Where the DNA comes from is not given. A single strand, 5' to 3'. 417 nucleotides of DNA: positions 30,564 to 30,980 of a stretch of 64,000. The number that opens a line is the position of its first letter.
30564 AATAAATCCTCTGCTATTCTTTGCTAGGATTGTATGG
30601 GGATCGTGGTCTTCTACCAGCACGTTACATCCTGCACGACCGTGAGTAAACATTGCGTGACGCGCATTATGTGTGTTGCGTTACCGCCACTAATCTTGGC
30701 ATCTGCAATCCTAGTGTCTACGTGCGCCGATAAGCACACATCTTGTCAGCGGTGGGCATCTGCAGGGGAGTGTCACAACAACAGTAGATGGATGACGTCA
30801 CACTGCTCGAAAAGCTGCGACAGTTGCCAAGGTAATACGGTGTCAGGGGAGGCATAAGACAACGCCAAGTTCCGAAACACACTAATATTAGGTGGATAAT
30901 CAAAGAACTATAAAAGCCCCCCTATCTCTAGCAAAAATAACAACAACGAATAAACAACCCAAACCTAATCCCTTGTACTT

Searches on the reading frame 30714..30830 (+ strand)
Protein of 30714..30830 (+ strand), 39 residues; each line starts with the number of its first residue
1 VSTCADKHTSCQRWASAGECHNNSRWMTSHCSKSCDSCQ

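Call 4: search_protein_families(library=pfam, proteins=[window:30714-30830:+], max_evalue=1)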
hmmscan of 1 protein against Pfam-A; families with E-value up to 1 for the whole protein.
seq(39 aa): 1 family
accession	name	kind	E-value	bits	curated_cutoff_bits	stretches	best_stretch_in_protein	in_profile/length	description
PF01549.29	ShK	-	3e-09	37.7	20.9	1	3-38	1-37/37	ShK domain-like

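Call 64: search_protein_representatives(protein=window:30714-30830:+)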
Query: 39 residues. Proteins with E-value up to 0.001 (for the whole library): 2269; up to 1e-10: 441; up to 1e-30: 21. The best 150 are listed.
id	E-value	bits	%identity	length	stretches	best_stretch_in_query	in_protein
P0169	2.5e-65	223.5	39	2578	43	1-38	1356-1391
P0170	1.6e-60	208.8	44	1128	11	3-39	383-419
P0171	6.3e-60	206.9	41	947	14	1-38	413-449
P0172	4.8e-59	204.2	41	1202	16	3-38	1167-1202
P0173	5.1e-59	204.1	40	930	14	3-38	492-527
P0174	5.2e-53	185.7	41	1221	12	2-38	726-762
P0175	2.0e-51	180.9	42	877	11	3-38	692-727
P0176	2.0e-43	156.4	42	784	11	3-38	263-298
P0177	6.4e-43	154.8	42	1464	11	3-38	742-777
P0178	2.4e-42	153.1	50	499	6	2-38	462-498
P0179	1.9e-37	138.1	41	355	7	1-39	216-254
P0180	1.4e-36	135.4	45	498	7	4-38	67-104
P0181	1.4e-35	132.3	42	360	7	3-39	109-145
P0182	6.3e-35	130.4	44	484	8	8-37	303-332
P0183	4.7e-34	127.7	42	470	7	3-38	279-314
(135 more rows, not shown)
